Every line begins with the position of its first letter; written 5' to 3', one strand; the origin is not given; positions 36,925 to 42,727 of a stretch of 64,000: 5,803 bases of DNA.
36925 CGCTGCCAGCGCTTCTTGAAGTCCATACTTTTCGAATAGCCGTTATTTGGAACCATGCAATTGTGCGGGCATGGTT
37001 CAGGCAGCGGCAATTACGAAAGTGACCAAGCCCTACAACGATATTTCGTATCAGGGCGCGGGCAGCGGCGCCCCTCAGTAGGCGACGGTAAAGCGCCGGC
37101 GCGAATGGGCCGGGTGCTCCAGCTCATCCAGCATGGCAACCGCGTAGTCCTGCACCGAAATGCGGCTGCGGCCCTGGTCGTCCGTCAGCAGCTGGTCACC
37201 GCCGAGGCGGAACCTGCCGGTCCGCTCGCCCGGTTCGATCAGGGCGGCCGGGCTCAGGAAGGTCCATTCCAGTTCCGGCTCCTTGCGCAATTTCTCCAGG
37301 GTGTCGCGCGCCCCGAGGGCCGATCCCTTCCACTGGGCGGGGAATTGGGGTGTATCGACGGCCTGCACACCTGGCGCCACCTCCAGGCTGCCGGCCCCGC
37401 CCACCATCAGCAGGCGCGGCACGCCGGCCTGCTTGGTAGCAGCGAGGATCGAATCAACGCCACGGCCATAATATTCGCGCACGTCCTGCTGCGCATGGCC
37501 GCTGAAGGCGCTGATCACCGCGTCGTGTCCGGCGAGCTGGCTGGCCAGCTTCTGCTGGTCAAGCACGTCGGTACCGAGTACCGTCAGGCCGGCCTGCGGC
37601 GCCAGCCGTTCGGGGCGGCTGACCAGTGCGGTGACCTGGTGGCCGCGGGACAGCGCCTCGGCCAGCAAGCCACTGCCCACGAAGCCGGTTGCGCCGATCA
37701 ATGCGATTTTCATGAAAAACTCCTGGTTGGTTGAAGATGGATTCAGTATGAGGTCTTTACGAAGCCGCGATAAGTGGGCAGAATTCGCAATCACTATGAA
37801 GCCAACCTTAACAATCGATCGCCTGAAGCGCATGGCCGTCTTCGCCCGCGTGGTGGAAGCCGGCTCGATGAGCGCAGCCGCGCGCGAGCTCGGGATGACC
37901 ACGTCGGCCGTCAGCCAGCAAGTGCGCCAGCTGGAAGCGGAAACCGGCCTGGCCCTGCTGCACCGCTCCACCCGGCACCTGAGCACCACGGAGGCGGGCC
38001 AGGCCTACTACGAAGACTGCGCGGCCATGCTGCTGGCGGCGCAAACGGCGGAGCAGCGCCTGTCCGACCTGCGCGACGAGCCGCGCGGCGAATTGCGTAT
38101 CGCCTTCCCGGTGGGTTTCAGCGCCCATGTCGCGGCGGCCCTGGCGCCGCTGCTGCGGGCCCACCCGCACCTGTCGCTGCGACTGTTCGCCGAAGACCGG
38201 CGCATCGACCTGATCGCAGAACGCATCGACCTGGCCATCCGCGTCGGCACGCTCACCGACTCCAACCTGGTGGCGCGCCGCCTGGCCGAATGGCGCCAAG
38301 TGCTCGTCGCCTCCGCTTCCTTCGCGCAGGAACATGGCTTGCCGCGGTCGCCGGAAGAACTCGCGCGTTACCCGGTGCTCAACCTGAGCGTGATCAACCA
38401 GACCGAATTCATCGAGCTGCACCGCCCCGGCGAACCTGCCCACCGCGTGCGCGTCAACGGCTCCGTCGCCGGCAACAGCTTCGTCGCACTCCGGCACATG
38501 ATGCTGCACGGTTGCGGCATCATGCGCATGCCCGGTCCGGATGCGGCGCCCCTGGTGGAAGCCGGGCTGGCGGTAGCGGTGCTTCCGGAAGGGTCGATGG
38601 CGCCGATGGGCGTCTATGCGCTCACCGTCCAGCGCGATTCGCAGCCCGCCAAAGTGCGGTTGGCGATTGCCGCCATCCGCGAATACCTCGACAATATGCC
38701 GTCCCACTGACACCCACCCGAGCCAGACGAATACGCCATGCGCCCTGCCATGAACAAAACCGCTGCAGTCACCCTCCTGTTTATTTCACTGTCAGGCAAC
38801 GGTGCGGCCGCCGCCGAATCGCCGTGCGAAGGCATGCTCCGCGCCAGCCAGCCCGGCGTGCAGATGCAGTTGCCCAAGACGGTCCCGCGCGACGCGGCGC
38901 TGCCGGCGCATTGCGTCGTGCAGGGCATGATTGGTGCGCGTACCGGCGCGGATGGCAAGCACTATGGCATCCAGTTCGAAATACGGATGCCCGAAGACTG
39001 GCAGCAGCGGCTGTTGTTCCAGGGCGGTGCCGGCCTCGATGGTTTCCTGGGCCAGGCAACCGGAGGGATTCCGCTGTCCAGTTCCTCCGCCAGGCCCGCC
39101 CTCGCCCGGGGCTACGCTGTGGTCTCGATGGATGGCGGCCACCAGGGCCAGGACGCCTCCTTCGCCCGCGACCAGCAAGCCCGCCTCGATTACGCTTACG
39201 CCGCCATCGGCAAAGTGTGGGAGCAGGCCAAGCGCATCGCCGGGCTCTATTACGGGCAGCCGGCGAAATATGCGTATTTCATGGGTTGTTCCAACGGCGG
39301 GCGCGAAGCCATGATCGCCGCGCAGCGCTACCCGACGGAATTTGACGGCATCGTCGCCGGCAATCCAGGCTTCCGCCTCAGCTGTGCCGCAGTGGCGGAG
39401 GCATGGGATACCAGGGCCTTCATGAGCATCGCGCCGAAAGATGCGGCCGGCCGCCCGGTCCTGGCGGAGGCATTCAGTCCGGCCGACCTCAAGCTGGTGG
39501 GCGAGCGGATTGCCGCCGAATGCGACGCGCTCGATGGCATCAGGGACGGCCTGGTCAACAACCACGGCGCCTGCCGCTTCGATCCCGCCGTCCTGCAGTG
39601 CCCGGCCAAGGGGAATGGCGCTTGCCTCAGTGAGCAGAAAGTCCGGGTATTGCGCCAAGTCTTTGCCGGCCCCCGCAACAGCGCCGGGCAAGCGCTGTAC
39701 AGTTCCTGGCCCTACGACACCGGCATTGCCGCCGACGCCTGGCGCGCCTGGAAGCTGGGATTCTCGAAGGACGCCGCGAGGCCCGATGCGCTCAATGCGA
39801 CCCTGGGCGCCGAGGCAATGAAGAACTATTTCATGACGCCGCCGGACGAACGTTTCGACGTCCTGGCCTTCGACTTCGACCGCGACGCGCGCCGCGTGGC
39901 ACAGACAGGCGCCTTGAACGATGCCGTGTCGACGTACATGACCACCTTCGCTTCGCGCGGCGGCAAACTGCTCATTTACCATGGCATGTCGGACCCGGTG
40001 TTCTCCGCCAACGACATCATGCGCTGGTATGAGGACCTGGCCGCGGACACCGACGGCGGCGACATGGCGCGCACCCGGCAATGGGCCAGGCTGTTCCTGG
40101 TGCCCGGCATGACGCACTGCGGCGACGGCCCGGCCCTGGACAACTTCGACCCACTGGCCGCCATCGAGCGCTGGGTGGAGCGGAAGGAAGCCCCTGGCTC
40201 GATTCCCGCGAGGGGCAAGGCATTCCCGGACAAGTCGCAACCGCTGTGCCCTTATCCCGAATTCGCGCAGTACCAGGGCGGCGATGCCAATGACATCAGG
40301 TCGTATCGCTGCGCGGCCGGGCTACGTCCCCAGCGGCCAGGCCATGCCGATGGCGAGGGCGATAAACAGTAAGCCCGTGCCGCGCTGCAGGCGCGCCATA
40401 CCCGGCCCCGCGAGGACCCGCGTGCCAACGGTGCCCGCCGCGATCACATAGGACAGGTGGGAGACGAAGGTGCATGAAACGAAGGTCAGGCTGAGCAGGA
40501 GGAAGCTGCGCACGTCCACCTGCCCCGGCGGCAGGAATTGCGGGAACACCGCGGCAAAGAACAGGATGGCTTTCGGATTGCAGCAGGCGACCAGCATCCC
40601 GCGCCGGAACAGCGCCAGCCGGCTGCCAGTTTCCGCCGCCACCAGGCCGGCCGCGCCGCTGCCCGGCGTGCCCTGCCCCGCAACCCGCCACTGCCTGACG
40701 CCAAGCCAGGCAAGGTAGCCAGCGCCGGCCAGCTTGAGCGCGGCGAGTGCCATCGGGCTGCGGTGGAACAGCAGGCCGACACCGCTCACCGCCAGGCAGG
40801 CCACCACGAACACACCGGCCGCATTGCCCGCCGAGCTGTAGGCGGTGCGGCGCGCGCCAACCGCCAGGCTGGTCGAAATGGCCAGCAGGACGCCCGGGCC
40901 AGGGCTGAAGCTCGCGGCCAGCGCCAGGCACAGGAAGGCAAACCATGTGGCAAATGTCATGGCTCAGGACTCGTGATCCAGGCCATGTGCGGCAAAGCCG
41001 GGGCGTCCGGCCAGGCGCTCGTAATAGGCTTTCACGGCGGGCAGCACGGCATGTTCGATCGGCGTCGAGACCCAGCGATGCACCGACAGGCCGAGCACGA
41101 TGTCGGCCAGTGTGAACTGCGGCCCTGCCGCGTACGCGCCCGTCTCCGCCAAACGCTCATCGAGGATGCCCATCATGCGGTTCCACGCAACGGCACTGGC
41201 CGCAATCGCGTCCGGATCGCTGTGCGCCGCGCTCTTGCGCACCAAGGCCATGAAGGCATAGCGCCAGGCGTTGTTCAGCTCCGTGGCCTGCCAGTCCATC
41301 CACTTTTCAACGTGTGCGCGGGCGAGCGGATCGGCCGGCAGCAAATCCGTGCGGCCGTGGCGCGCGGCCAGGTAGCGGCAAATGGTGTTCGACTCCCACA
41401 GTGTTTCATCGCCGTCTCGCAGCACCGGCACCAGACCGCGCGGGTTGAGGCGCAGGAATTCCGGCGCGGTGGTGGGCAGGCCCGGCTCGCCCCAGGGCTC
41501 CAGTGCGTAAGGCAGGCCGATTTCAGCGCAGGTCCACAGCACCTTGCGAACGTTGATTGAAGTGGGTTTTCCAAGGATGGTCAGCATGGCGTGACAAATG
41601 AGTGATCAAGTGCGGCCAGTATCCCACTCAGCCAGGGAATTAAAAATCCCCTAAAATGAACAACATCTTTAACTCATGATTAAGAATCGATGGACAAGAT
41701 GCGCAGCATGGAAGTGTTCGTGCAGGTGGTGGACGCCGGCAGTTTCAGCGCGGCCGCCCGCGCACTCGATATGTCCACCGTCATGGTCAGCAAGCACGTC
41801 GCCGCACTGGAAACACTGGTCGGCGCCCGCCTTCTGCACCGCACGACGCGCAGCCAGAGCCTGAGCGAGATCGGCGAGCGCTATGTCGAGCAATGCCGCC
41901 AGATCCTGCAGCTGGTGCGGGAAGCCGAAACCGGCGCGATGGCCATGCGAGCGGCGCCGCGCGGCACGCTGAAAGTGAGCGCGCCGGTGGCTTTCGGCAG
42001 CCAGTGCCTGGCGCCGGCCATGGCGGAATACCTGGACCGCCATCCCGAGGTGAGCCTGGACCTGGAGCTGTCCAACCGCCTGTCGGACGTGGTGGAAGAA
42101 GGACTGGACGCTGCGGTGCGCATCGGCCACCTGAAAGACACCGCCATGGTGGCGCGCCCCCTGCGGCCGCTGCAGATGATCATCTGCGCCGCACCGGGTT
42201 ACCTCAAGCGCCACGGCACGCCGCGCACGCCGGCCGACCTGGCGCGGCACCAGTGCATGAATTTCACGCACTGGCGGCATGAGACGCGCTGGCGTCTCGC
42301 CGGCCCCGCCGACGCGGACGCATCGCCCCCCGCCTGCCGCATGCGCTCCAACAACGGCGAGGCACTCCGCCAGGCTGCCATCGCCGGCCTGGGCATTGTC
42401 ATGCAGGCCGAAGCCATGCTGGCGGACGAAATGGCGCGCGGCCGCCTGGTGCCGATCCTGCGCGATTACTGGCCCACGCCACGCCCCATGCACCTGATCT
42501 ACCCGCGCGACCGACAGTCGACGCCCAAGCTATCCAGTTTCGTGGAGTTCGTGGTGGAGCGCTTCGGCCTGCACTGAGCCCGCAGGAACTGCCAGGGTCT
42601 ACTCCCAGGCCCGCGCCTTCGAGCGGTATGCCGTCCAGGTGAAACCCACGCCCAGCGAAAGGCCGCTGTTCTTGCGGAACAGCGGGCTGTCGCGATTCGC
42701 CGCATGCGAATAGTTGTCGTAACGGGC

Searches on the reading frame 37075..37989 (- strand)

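Call 46: search_protein_families(library=pfam, proteins=[window:37075-37989:-])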
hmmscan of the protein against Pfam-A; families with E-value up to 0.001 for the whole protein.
window:37075-37989:- (304 aa): 3 families
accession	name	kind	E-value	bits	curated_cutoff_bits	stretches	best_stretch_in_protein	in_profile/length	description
PF13460.12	NAD_binding_10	-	2.3e-33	116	27.2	1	99-289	1-183/184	NAD(P)H-binding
PF05368.20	NmrA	-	1.1e-09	38.8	27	1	94-194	4-103/298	NmrA-like family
PF01370.27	Epimerase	-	3.8e-09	36.7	20.9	1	96-198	2-115/240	NAD dependent epimerase/dehydratase family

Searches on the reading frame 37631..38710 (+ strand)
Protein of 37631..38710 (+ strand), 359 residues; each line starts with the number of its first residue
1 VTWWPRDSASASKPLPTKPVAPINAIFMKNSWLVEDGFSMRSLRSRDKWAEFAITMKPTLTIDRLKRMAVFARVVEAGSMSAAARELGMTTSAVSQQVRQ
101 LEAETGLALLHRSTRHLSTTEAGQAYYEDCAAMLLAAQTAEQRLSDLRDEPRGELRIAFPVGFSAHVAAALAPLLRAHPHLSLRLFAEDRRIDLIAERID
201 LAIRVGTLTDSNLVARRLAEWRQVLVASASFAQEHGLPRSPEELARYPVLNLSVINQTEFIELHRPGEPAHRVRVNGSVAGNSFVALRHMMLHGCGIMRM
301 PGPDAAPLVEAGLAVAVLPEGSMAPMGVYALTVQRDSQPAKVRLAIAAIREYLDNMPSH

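Call 46: search_protein_families(library=pfam, proteins=[window:37631-38710:+])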
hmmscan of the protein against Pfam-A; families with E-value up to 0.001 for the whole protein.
window:37631-38710:+ (359 aa): 2 families
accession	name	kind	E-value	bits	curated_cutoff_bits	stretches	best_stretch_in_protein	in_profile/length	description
PF03466.25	LysR_substrate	-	1.8e-29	103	28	1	149-353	2-208/209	LysR substrate binding domain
PF00126.33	HTH_1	-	5.4e-20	71.5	26.6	1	65-124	1-60/60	Bacterial regulatory helix-turn-helix protein, lysR family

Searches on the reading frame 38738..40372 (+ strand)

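Call 14: search_protein_families(library=pfam, proteins=[window:38738-40372:+])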
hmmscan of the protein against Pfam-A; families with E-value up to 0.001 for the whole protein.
window:38738-40372:+ (544 aa): 2 families
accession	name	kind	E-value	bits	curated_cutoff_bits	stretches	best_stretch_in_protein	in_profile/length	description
PF07519.17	Tannase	-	2.1e-115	386.8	29.8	1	59-526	1-490/490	Tannase and feruloyl esterase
PF00326.27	Peptidase_S9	-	0.00028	20.9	22.6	0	123-214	12-101/213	Prolyl oligopeptidase family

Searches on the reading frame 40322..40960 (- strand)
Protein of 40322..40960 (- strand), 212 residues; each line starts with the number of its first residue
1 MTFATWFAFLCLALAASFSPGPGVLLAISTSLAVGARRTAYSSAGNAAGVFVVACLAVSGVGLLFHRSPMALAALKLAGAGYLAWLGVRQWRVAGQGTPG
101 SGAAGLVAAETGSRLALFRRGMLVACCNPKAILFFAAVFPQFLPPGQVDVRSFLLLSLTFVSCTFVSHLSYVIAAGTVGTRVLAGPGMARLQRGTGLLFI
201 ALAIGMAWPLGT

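Call 14: search_protein_families(library=pfam, proteins=[window:40322-40960:-])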
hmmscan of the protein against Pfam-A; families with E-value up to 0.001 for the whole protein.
window:40322-40960:- (212 aa): 1 family
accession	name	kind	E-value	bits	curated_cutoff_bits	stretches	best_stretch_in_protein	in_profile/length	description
PF01810.24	LysE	-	3.3e-26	92.4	25.6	1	15-205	2-188/193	LysE type translocator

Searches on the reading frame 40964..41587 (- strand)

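Call 14: search_protein_families(library=pfam, proteins=[window:40964-41587:-])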
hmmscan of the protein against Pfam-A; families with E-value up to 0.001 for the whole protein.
window:40964-41587:- (207 aa): 6 families
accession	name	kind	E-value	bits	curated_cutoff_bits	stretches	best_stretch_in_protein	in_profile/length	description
PF13409.12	GST_N_2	-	5.2e-15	56.3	25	1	10-75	2-69/70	Glutathione S-transferase, N-terminal domain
PF13417.12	GST_N_3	-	1.1e-13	51.7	22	1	6-78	3-72/75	Glutathione S-transferase, N-terminal domain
PF02798.26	GST_N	-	7.5e-12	45.9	20.9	1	2-74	3-75/76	Glutathione S-transferase, N-terminal domain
PF13410.11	GST_C_2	-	7.3e-07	29.6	24.9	1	126-191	2-69/69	Glutathione S-transferase, C-terminal domain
PF00043.30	GST_C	-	4.2e-06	27.3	20.7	1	110-196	8-93/93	Glutathione S-transferase, C-terminal domain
PF14497.11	GST_C_3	-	0.00059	20.5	21.6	1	136-200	32-99/104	Glutathione S-transferase, C-terminal domain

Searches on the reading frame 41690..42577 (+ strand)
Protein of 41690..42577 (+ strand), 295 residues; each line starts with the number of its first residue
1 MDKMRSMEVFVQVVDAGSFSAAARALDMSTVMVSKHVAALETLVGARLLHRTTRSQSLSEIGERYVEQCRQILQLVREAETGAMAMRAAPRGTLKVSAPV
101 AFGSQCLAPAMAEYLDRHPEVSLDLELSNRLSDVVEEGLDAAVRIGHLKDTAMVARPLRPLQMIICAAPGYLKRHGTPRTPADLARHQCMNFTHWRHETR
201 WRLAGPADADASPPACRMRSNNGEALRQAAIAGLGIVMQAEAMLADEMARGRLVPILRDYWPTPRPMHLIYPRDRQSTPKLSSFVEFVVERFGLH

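Call 14: search_protein_families(library=pfam, proteins=[window:41690-42577:+])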
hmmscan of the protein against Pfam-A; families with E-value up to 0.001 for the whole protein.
window:41690-42577:+ (295 aa): 2 families
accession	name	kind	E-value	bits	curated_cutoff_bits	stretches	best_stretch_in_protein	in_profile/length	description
PF03466.25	LysR_substrate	-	2.5e-46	158.2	28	1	89-292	3-208/209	LysR substrate binding domain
PF00126.33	HTH_1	-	9.1e-18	64.4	26.6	1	5-63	2-60/60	Bacterial regulatory helix-turn-helix protein, lysR family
